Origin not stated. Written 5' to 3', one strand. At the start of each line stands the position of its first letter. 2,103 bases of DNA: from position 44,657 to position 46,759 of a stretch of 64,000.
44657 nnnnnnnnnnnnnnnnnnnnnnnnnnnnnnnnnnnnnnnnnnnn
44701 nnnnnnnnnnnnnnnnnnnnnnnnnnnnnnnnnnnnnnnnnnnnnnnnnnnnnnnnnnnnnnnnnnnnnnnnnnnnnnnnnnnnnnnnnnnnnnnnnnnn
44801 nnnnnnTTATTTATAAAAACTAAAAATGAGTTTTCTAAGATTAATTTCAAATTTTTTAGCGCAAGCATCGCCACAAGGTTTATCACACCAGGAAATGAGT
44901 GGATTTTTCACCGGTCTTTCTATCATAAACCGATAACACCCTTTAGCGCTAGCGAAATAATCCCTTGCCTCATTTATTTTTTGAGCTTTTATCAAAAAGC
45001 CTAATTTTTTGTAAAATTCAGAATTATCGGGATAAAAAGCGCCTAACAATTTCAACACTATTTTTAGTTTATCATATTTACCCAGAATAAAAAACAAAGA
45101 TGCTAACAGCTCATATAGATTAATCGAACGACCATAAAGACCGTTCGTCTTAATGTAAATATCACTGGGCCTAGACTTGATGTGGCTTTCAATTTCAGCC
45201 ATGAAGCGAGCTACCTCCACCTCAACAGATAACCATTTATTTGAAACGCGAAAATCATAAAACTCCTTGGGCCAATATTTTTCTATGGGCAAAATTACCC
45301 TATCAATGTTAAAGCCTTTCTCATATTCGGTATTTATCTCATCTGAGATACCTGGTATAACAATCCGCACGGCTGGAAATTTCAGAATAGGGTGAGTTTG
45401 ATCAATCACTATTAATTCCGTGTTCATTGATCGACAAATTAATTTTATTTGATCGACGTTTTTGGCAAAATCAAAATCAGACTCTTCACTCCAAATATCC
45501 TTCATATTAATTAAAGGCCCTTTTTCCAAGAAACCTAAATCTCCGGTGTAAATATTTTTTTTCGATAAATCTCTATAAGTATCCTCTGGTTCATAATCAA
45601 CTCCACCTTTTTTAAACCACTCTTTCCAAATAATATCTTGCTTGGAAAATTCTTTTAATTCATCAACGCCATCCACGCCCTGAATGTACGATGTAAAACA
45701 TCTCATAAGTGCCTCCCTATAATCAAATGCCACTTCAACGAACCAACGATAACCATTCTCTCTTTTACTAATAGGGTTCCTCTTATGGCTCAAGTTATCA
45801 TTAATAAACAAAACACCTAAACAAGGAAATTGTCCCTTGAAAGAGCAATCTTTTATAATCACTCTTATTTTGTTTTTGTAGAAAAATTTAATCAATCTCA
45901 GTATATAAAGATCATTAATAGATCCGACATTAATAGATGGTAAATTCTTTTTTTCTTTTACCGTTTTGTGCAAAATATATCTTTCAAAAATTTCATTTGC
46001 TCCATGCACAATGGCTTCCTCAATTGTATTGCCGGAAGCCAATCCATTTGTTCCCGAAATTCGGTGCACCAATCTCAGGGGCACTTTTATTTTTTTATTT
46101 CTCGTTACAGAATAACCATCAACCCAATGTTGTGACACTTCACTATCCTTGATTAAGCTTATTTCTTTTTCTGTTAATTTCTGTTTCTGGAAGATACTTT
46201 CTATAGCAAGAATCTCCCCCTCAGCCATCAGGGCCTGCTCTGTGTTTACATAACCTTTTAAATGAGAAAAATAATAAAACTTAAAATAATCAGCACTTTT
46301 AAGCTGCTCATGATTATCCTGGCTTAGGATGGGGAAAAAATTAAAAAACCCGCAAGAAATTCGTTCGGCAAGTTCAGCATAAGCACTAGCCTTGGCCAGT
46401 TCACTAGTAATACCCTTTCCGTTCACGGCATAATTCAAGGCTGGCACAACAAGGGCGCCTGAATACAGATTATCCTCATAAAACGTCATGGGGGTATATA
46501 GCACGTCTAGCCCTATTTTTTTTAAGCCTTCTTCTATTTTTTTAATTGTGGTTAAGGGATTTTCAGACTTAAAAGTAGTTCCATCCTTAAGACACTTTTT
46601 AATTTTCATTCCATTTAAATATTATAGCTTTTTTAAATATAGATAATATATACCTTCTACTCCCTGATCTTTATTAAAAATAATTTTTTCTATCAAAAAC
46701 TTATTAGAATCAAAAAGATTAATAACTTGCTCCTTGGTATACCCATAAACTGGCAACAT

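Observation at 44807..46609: Stand-alone YcaO between the prenyl/hydroxylase module and the Hxs cassette, with no E1-like partner, TfuA or dehydrogenase visible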

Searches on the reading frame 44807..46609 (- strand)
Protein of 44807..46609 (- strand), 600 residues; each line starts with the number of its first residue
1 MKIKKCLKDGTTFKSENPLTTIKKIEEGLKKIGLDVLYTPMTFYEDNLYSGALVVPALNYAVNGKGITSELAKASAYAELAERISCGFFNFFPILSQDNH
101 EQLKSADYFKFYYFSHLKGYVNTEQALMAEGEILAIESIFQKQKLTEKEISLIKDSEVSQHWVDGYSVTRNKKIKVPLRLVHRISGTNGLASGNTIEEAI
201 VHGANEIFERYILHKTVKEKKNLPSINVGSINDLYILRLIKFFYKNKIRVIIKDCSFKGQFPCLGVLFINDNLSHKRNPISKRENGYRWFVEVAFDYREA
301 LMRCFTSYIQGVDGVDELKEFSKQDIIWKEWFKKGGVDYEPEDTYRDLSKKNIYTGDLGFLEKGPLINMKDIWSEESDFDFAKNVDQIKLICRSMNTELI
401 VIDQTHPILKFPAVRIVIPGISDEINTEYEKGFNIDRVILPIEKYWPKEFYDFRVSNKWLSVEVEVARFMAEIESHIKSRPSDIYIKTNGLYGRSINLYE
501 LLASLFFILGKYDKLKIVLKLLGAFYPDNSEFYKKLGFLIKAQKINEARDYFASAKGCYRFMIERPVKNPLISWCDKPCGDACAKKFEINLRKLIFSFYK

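Call 4: search_protein_families(library=pfam, proteins=[window:44807-46609:-], max_evalue=0.01)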
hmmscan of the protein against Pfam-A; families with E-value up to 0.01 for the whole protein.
window:44807-46609:- (600 aa): 1 family
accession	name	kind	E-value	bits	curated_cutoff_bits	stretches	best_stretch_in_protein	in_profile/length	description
PF02624.21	YcaO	-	1.2e-42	146.9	25.7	1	63-421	1-324/325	YcaO cyclodehydratase, ATP-ad Mg2+-binding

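Call 5: search_protein_families(library=ncbifam, proteins=[window:44807-46609:-], max_evalue=0.01)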
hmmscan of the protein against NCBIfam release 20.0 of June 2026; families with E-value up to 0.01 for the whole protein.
window:44807-46609:- (600 aa): 5 families
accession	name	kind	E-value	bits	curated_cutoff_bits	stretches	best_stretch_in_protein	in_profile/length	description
NF040716.1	YcaO_for_S12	equivalog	3e-24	85.4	700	1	20-272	12-263/571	30S ribosomal protein S12 methylthiotransferase accessory factor YcaO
TIGR03266.1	methan_mark_1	equivalog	4.4e-19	68.7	365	1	62-258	55-223/376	YcaO-related McrA-glycine thioamidation protein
TIGR00702.1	TIGR00702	domain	1.2e-17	64.1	75.65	1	62-272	51-240/377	YcaO-type kinase domain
TIGR03549.1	TIGR03549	equivalog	2.2e-14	52.6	900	1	62-271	203-410/723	OsmC domain/YcaO domain-containing protein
TIGR03604.1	TOMM_cyclo_SagD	subfamily_domain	5e-11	42.1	219.25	1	155-271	69-197/377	thiazole/oxazole-forming peptide maturase, SagD family component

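Call 9: find_homologous_proteins(query=window:44807-46609:-, max_evalue=0.00001)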
Query window:44807-46609:- (600 aa): 540 proteins with E <= 0.00001 among 8000 candidates; the best 120 are listed.
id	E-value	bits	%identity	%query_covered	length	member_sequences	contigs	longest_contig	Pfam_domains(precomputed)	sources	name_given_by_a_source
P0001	0.0e+0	1257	100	92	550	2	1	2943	PF02624.22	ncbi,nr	ncbi:YcaO-like family protein, partial [Patescibacteria group bacterium]|nr:YcaO-like family protein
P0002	0.0e+0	1054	75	100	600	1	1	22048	PF02624.22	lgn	-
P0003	2.0e-209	715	53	100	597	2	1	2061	PF02624.22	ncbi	-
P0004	1.2e-173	597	47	100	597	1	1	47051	PF02624.22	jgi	-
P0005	2.0e-121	425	39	100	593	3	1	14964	PF02624.22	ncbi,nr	ncbi:MAG: YcaO-like family protein [Candidatus Omnitrophica bacterium]|nr:YcaO-like family protein [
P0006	1.0e-118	416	38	100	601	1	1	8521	PF02624.22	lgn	-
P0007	2.6e-117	411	37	100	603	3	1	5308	PF02624.22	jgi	jgi:ribosomal protein S12 methylthiotransferase accessory factor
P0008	7.0e-116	406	39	100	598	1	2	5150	PF02624.22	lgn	-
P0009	1.6e-110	389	37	100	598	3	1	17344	PF02624.22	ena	-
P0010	6.8e-110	387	35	100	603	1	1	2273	PF02624.22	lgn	-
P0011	3.4e-109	384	37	99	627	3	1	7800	PF02624.22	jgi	-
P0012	1.3e-108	382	38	100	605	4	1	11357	PF02624.22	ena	-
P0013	4.5e-106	374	35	100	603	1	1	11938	PF02624.22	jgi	jgi:YcaO-like protein with predicted kinase domain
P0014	2.4e-105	371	34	100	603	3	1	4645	PF02624.22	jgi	jgi:ribosomal protein S12 methylthiotransferase accessory factor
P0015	4.1e-100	354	34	100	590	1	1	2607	PF02624.22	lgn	-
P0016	1.2e-98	349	35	100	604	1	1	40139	PF02624.22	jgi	-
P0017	5.7e-93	331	34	100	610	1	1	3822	PF02624.22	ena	-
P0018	3.3e-89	318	34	99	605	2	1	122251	PF02624.22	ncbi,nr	ncbi:MAG: YcaO-like family protein [Candidatus Heimdallarchaeota archaeon]|nr:YcaO-like family prote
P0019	3.0e-88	315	41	58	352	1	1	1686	PF02624.22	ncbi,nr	ncbi:MAG: YcaO-like family protein, partial [Candidatus Berkelbacteria bacterium]|nr:YcaO-like famil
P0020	7.1e-87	311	34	100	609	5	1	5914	PF02624.22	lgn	-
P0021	4.1e-83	298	33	100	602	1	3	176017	PF02624.22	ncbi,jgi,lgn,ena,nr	ncbi:MAG TPA: YcaO-like family protein [Candidatus Bathyarchaeia archaeon]|nr:YcaO-like family prote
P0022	3.0e-81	292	33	100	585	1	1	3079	PF02624.22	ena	-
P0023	2.7e-80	289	33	100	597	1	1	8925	PF02624.22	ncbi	-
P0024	3.6e-80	288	33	99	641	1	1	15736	PF02624.22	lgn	-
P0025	3.6e-78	282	34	86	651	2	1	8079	PF02624.22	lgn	-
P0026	1.3e-77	280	40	68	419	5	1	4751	PF02624.22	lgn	-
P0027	1.4e-77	280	38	71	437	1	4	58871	PF02624.22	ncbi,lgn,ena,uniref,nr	uniref:YcaO-like family protein n=1 Tax=Candidatus Desulfatibia profunda TaxID=2841695 RepID=A0A8J6T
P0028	1.1e-76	277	38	71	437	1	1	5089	PF02624.22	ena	-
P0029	1.5e-76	276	38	71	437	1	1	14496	PF02624.22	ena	-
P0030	1.5e-76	276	38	71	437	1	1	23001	PF02624.22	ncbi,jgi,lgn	jgi:ribosomal protein S12 methylthiotransferase accessory factor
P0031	2.0e-76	276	30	100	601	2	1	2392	PF02624.22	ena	-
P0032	3.0e-76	275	37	71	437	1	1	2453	PF02624.22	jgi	-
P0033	3.0e-76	275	38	68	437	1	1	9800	PF02624.22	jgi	jgi:ribosomal protein S12 methylthiotransferase accessory factor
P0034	3.1e-76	275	38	68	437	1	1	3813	PF02624.22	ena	-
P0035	5.3e-76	275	38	68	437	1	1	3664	PF02624.22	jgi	jgi:ribosomal protein S12 methylthiotransferase accessory factor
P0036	8.4e-76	274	37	71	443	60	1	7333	PF02624.22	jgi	jgi:ribosomal protein S12 methylthiotransferase accessory factor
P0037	1.1e-75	274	37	71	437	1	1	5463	PF02624.22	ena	-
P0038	1.1e-75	274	37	71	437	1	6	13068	PF02624.22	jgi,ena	-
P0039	1.2e-75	273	39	68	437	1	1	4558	PF02624.22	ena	-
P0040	1.3e-75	273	37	71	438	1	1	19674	PF02624.22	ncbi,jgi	-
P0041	1.8e-75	273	30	100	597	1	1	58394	PF02624.22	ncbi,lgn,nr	ncbi:MAG: YcaO-like family protein [Candidatus Heimdallarchaeota archaeon]|nr:YcaO-like family prote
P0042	1.9e-75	273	37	71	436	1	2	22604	PF02624.22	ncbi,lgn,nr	ncbi:MAG: YcaO-like family protein [Desulfosarcina sp.]|nr:YcaO-like family protein [Desulfosarcina 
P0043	2.0e-75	273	39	68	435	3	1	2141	PF02624.22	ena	-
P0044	2.5e-75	272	38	71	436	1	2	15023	PF02624.22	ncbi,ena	-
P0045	2.8e-75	272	37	71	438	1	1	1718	PF02624.22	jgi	-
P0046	3.5e-75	272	37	71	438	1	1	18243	PF02624.22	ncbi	-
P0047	4.7e-75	271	37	68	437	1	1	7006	PF02624.22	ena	-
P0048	5.1e-75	271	37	71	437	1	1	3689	PF02624.22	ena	-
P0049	6.5e-75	271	38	68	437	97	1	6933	PF02624.22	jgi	-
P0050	8.2e-75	271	37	71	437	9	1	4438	PF02624.22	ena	-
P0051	1.6e-74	270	37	71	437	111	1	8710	PF02624.22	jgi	-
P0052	1.6e-74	270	39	69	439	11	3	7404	PF02624.22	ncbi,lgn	-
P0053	2.4e-74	269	37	68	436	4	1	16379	PF02624.22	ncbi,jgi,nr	ncbi:MAG: hypothetical protein B6I22_12445 [Desulfobacteraceae bacterium 4572_123]|nr:MAG: hypotheti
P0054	3.4e-74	269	37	68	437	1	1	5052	PF02624.22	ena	-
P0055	3.5e-74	269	37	68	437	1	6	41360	PF02624.22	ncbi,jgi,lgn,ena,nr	ncbi:MAG: hypothetical protein DRH24_01830 [Deltaproteobacteria bacterium]|nr:MAG: hypothetical prot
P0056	4.6e-74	268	34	88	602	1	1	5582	PF02624.22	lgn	-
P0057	5.8e-74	268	37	68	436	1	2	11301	PF02624.22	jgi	-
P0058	7.0e-74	268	37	84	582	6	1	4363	PF02624.22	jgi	-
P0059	8.9e-74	267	37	68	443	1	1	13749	PF02624.22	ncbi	-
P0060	9.1e-74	267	38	68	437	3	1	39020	PF02624.22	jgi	jgi:ribosomal protein S12 methylthiotransferase accessory factor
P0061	9.3e-74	267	37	71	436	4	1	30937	PF02624.22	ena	-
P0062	1.5e-73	266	37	71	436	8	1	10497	PF02624.22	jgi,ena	-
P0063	1.9e-73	266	38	68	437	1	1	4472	PF02624.22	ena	-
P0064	2.3e-73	266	35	84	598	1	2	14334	PF02624.22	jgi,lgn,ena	-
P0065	2.5e-73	266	37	71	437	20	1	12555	PF02624.22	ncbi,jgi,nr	ncbi:MAG: YcaO-like family protein [Deltaproteobacteria bacterium]|nr:YcaO-like family protein [Delt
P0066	3.0e-73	266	37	71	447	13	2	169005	PF02624.22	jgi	jgi:ribosomal protein S12 methylthiotransferase accessory factor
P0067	3.0e-73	266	37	71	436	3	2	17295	PF02624.22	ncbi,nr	ncbi:MAG: hypothetical protein BA872_05030 [Desulfobacterales bacterium C00003060]|nr:MAG: hypotheti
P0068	3.6e-73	265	36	71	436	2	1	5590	PF02624.22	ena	-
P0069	4.0e-73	265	36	68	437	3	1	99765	PF02624.22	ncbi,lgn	-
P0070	4.4e-73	265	37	68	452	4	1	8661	PF02624.22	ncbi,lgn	-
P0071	4.9e-73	265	38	68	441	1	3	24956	PF02624.22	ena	-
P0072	6.1e-73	264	39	68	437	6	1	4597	PF02624.22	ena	-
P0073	6.4e-73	264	37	68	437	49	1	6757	PF02624.22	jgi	jgi:ribosomal protein S12 methylthiotransferase accessory factor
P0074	7.6e-73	264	38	68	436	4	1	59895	PF02624.22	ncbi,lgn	-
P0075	8.5e-73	264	38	68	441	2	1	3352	PF02624.22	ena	-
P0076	1.2e-72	264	37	71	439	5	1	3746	PF02624.22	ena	-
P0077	1.3e-72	263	37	68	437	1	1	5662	PF02624.22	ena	-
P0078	1.4e-72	263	37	68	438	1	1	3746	PF02624.22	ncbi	-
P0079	1.7e-72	263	36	71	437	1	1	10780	PF02624.22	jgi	jgi:YcaO-like protein with predicted kinase domain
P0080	1.7e-72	263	37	68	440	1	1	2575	PF02624.22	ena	-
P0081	1.8e-72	263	37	68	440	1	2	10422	PF02624.22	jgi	jgi:YcaO-like protein with predicted kinase domain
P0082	1.9e-72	263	37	68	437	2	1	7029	PF02624.22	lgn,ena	-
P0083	3.3e-72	262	35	71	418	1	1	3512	PF02624.22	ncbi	ncbi:MAG: YcaO-like family protein, partial [Desulfobacterales bacterium]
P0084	3.5e-72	262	39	68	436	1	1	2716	PF02624.22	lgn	-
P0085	3.7e-72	262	38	71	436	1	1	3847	PF02624.22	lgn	-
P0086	3.9e-72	262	36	71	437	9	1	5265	PF02624.22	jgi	jgi:YcaO-like protein with predicted kinase domain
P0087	4.1e-72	262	36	71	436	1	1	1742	PF02624.22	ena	-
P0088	4.8e-72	262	37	68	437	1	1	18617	PF02624.22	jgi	jgi:YcaO-like protein with predicted kinase domain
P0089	4.8e-72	262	38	68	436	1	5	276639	PF02624.22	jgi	jgi:ribosomal protein S12 methylthiotransferase accessory factor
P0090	5.0e-72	261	35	71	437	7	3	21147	PF02624.22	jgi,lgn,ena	-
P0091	5.3e-72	261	39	68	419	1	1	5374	PF02624.22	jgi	jgi:YcaO-like protein with predicted kinase domain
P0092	5.5e-72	261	38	68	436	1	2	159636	PF02624.22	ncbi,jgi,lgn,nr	ncbi:MAG: hypothetical protein AVO38_01160 [delta proteobacterium ML8_D]|nr:MAG: hypothetical protei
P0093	5.5e-72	261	38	71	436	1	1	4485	PF02624.22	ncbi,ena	-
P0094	5.9e-72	261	32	98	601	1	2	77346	PF02624.22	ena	-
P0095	6.0e-72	261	36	71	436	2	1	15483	PF02624.22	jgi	-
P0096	6.8e-72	261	37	71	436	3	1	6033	PF02624.22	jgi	jgi:YcaO-like protein with predicted kinase domain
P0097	7.9e-72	261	35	71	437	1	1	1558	PF02624.22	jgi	jgi:ribosomal protein S12 methylthiotransferase accessory factor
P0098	8.0e-72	261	35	71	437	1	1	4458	PF02624.22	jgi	jgi:ribosomal protein S12 methylthiotransferase accessory factor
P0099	8.2e-72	261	36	71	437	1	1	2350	PF02624.22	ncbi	-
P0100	9.4e-72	261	37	71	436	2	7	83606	PF02624.22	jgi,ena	jgi:ribosomal protein S12 methylthiotransferase accessory factor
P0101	9.8e-72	261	37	71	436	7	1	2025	PF02624.22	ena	-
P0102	1.1e-71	260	36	66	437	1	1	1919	PF02624.22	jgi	jgi:ribosomal protein S12 methylthiotransferase accessory factor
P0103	1.1e-71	260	38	68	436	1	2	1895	PF02624.22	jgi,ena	-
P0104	1.1e-71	260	35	71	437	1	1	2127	PF02624.22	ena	-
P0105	1.3e-71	260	38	68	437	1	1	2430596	PF02624.22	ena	-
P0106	1.4e-71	260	37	68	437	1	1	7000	PF02624.22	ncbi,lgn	ncbi:MAG: YcaO-like family protein [Desulfobacterales bacterium]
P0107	1.4e-71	260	36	68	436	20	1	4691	PF02624.22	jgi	-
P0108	1.4e-71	260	37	68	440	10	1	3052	PF02624.22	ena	-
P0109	1.5e-71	260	36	71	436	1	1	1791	PF02624.22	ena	-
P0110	1.6e-71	260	33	87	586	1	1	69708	PF02624.22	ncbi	-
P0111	2.1e-71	259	36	71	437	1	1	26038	PF02624.22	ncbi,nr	ncbi:MAG: YcaO-like family protein [Thermodesulfobacteriota bacterium]|nr:YcaO-like family protein [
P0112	2.3e-71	259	36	71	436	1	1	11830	PF02624.22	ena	-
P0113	2.5e-71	259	36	71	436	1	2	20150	PF02624.22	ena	-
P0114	2.6e-71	259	37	71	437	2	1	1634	PF02624.22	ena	-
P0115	2.8e-71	259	30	100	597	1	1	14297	PF02624.22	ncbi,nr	ncbi:MAG: hypothetical protein EAX90_15520 [Candidatus Heimdallarchaeota archaeon]|nr:hypothetical p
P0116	3.0e-71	259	36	68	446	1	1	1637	PF02624.22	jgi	-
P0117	3.1e-71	259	37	68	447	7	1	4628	PF02624.22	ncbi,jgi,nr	ncbi:MAG: YcaO-like family protein [Deltaproteobacteria bacterium]|nr:YcaO-like family protein [Delt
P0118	3.8e-71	259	34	87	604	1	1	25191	PF02624.22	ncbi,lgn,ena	-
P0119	3.9e-71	259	36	71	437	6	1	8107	PF02624.22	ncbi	-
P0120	4.1e-71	258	36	71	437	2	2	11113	PF02624.22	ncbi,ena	-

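Call 11: find_encoding_contigs(protein=P0002, flank=10000, max_places=3)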
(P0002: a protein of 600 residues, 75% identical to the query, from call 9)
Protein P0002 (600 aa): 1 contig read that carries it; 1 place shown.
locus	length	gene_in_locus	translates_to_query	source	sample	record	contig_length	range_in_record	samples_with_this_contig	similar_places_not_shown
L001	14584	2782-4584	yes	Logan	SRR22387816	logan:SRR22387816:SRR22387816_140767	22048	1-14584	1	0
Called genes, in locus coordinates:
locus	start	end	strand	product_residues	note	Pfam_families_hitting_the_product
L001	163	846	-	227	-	PF00696:AA_kinase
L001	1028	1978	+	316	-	PF01136:Peptidase_U32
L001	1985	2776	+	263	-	-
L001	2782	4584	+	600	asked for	PF02624:YcaO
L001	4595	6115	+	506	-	PF01040:UbiA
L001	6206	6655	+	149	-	PF27806:HxsD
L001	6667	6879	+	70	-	-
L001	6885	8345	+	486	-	PF04055:Radical_SAM, PF13353:Fer4_12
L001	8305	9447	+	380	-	PF04055:Radical_SAM, PF13353:Fer4_12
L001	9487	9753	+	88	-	-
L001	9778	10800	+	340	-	-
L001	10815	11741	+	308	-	-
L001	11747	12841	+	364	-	PF13353:Fer4_12, PF04055:Radical_SAM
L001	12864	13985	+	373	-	PF04055:Radical_SAM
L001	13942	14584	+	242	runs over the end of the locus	PF01902:Diphthami_syn_2_N, PF28410:Diphthami_syn_2_C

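Call 12: find_encoding_contigs(protein=P0004, flank=10000, max_places=3)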
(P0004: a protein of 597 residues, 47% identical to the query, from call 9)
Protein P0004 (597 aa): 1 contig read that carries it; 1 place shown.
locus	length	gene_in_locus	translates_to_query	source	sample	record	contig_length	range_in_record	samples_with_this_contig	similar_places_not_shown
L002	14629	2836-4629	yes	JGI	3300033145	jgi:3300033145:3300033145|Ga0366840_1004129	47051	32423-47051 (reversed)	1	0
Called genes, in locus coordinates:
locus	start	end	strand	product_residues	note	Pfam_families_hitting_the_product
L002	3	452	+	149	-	PF06750:A24_N_bact, PF01478:Peptidase_A24 (weak)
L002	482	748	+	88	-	PF01478:Peptidase_A24 (weak)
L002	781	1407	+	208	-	PF27226:AF_1845 (faint)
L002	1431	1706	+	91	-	-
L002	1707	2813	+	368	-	PF04055:Radical_SAM, PF13353:Fer4_12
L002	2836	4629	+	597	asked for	PF02624:YcaO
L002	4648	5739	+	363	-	PF04055:Radical_SAM, PF13353:Fer4_12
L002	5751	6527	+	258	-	-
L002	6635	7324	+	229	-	-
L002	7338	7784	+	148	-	PF27806:HxsD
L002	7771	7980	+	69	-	-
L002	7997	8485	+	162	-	-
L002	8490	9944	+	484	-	PF13353:Fer4_12, PF04055:Radical_SAM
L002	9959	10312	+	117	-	-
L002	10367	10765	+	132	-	-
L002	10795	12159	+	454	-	PF04055:Radical_SAM, PF13353:Fer4_12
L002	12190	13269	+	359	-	PF04055:Radical_SAM, PF13353:Fer4_12 (faint)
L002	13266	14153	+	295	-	PF04055:Radical_SAM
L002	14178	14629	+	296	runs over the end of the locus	PF04055:Radical_SAM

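Call 13: find_encoding_contigs(protein=P0005, flank=10000, max_places=2)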
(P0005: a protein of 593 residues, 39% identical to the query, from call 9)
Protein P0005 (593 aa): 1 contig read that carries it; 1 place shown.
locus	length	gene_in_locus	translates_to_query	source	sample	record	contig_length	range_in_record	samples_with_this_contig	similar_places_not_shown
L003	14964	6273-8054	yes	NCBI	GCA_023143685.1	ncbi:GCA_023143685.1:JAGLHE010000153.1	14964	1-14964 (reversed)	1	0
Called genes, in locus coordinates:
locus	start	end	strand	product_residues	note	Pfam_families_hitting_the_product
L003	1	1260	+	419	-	PF02321:OEP (weak)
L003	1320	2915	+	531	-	PF00270:DEAD, PF04851:ResIII (weak), PF00271:Helicase_C, PF03880:DbpA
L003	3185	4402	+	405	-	-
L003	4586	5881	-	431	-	PF08323:Glyco_transf_5, PF20706:GT4-conflict, PF13439:Glyco_transf_4, PF13579:Glyco_trans_4_4, PF00534:Glycos_transf_1, PF13692:Glyco_trans_1_4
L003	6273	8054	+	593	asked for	PF02624:YcaO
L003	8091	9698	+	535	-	PF13231:PMT_2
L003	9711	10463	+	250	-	PF00072:Response_reg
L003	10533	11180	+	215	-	-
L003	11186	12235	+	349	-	PF12146:Hydrolase_4, PF12697:Abhydrolase_6 (weak)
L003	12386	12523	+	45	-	-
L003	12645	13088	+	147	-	-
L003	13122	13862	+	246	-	PF03372:Exo_endo_phos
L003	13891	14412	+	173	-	PF21033:RMD1-3 (weak), PF07719:TPR_2 (faint), PF13174:TPR_6 (faint), PF13181:TPR_8 (faint), PF13428:TPR_14 (faint), PF14559:TPR_19 (weak)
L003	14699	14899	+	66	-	PF00313:CSD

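Call 14: find_encoding_contigs(protein=P0016, flank=10000, max_places=2)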
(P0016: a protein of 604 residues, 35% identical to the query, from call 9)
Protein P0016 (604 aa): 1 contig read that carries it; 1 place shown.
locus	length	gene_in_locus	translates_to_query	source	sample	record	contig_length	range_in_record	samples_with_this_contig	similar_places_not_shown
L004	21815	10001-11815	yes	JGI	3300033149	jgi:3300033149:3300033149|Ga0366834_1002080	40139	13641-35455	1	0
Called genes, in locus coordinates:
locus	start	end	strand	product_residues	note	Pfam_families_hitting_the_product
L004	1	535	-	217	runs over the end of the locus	PF02965:Met_synt_B12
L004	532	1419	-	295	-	PF02574:S-methyl_trans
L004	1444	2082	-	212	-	PF02607:B12-binding_2, PF02310:B12-binding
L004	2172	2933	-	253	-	-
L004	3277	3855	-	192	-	-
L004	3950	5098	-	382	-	-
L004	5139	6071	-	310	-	-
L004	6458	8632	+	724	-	PF00122:E1-E2_ATPase, PF00702:Hydrolase, PF08282:Hydrolase_3 (faint), PF12710:HAD (faint)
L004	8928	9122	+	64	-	-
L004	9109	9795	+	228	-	PF01988:VIT1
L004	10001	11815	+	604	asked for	PF02624:YcaO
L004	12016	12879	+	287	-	PF01261:AP_endonuc_2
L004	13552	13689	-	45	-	-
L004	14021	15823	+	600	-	-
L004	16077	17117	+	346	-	PF01636:APH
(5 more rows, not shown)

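Call 15: find_encoding_contigs(protein=P0009, flank=10000, max_places=2)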
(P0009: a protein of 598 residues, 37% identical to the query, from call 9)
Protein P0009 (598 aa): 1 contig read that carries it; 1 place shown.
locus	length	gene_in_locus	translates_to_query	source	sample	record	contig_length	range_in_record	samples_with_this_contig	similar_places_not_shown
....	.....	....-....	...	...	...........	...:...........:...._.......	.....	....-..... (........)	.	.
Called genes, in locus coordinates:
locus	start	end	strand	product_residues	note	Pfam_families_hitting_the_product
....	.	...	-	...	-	?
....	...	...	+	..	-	-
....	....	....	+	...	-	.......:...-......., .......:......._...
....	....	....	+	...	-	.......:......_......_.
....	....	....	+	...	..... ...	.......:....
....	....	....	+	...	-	-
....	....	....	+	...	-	-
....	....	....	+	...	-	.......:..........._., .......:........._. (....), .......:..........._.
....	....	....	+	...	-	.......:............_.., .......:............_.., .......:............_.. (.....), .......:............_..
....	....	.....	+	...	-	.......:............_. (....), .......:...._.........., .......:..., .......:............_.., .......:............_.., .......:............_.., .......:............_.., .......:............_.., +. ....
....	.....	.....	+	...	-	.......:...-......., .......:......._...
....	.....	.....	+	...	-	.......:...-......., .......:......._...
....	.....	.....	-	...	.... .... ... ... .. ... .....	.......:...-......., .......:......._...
